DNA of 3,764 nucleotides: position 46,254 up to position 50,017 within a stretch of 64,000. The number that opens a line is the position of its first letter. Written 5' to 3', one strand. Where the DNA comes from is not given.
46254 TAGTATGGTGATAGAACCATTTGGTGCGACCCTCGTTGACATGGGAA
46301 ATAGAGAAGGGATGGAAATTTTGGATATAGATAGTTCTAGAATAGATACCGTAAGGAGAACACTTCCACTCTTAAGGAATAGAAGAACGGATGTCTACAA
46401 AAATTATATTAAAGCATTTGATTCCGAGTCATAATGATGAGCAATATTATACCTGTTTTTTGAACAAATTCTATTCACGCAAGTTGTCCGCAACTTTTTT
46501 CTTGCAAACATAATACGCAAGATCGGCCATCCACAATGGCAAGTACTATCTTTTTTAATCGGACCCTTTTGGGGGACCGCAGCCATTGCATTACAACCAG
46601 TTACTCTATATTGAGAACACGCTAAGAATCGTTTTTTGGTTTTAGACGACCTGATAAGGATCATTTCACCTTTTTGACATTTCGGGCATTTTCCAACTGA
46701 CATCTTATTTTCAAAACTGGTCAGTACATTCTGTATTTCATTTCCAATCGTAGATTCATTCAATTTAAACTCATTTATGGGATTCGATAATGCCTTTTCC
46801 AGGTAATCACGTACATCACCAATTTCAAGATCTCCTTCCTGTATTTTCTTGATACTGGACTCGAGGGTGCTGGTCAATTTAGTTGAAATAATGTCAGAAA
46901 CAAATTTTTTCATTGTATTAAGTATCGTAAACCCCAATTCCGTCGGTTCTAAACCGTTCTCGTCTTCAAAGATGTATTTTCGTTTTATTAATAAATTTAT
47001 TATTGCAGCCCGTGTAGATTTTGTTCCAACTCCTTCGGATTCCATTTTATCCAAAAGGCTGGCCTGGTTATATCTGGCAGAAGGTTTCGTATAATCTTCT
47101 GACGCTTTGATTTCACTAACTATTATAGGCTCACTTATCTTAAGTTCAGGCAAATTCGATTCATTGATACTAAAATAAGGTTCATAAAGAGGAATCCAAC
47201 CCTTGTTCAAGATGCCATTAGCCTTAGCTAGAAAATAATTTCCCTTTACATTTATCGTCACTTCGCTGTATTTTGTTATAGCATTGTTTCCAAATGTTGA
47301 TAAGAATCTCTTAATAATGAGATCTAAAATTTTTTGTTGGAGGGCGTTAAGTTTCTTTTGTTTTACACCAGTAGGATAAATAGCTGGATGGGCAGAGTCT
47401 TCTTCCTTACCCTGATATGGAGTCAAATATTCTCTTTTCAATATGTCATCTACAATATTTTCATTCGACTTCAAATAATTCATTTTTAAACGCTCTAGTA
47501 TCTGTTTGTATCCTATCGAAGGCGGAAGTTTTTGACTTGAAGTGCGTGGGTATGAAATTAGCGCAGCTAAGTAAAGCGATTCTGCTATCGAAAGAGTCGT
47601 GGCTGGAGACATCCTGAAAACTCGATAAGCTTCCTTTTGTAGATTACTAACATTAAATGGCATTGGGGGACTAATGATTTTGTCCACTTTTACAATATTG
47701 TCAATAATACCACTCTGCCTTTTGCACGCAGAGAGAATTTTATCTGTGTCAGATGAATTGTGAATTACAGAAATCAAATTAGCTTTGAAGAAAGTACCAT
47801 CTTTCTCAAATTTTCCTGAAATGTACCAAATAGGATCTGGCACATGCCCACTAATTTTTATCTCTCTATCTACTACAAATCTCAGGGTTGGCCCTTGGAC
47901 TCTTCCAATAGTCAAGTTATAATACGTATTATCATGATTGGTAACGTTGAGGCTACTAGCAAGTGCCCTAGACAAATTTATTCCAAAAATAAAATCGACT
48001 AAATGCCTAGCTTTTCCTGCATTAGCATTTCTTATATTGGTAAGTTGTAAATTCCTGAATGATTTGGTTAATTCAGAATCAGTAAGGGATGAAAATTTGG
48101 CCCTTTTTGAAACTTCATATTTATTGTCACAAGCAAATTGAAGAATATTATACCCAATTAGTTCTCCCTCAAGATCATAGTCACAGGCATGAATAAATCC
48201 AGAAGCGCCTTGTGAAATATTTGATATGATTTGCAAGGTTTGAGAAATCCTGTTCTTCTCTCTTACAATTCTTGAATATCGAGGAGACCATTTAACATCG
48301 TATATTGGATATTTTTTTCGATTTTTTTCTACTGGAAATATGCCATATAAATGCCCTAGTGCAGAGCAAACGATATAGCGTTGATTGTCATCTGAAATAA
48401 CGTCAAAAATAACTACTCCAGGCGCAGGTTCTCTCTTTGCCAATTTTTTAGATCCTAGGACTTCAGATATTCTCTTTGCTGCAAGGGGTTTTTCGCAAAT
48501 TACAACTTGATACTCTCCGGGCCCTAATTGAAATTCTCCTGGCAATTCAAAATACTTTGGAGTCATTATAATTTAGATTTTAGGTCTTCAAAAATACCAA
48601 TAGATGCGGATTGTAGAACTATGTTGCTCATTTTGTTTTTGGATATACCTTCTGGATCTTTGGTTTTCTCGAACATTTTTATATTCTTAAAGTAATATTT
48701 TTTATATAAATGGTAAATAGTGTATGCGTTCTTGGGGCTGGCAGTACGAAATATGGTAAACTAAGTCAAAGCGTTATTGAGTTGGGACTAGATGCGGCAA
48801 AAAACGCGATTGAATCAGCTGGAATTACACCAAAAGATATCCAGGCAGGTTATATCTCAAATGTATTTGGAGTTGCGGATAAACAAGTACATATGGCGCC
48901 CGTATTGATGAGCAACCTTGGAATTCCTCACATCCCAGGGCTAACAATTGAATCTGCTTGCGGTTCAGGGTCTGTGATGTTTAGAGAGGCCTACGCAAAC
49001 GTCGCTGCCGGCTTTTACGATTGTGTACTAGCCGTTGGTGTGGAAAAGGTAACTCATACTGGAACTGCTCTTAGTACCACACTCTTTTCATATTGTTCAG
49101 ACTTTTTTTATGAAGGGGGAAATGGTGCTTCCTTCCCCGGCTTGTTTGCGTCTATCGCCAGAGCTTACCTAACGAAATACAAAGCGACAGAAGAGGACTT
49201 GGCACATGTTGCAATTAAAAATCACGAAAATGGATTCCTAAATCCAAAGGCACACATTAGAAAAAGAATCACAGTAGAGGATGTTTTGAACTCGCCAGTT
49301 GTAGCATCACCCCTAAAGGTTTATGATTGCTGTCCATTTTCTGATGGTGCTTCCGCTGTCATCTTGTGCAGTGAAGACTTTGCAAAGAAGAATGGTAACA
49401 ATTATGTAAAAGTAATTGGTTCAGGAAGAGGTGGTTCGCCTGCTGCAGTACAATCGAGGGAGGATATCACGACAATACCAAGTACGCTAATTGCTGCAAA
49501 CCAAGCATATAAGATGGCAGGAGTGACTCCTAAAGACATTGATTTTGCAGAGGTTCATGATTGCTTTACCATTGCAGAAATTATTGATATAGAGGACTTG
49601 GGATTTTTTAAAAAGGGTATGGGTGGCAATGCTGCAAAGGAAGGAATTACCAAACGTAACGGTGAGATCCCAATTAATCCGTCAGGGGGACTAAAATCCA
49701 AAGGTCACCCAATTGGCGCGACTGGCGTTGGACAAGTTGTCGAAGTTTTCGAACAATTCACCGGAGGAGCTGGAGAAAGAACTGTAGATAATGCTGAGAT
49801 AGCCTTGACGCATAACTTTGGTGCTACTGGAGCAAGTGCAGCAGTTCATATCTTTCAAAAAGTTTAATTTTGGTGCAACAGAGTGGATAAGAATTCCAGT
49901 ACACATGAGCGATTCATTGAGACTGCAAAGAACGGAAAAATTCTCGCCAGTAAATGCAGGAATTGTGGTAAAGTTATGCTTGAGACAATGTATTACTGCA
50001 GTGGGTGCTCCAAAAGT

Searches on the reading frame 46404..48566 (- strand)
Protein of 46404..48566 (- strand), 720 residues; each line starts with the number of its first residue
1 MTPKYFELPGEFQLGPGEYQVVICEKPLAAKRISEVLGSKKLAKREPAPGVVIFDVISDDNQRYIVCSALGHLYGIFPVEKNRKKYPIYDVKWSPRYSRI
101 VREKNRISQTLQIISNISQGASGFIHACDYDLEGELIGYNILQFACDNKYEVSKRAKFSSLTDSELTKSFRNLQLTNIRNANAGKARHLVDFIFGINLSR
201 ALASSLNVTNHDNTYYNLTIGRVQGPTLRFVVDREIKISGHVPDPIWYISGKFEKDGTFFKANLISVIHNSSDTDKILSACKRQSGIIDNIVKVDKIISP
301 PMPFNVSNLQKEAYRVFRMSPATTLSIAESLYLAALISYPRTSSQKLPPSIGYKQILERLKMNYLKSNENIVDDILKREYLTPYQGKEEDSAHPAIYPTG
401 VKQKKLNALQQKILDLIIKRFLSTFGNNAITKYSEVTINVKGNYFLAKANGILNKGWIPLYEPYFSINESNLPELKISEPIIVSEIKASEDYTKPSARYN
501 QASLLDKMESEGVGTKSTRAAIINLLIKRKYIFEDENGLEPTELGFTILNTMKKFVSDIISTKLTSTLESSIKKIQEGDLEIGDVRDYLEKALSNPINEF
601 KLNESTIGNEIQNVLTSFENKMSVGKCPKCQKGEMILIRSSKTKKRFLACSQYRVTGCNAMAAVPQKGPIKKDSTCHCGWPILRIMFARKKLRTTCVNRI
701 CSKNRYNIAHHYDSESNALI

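Call 74: search_protein_families(library=pfam, proteins=[window:46404-48566:-], max_evalue=0.00001)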
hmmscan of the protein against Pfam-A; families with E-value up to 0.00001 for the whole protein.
window:46404-48566:- (720 aa): 2 families
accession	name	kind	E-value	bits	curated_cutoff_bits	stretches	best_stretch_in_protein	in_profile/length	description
PF01131.25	Topoisom_bac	-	1.8e-102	343.9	35.1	1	177-584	3-408/411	DNA topoisomerase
PF01751.28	Toprim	-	1e-09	38.8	23.1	1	21-160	2-95/96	Toprim domain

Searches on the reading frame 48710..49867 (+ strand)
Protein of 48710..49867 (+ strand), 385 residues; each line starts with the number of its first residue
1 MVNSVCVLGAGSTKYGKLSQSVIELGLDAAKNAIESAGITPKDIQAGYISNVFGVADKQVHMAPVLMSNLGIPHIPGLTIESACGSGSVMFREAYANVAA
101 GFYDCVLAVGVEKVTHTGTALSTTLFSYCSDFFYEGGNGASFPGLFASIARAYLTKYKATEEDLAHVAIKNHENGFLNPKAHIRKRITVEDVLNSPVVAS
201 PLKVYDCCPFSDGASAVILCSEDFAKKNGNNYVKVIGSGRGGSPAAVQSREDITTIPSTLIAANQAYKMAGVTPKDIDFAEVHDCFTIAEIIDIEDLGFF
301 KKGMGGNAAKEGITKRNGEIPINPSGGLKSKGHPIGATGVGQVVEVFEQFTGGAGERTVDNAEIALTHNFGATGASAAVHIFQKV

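Call 74: search_protein_families(library=pfam, proteins=[window:48710-49867:+], max_evalue=0.00001)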
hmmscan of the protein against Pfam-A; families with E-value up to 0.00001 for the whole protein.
window:48710-49867:+ (385 aa): 4 families
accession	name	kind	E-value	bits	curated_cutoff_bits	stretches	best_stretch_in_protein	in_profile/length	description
PF22691.2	Thiolase_C_1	-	2e-47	161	28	1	245-383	7-143/144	Thiolase C-terminal domain-like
PF00108.29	Thiolase_N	-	1.5e-25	90.5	26.4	1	6-223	2-260/260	Thiolase, N-terminal domain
PF02803.24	Thiolase_C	-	1.8e-11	44.2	27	1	252-351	19-98/123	Thiolase, C-terminal domain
PF00109.32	ketoacyl-synt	-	2.7e-06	27.6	20.8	0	76-119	166-209/252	Beta-ketoacyl synthase, N-terminal domain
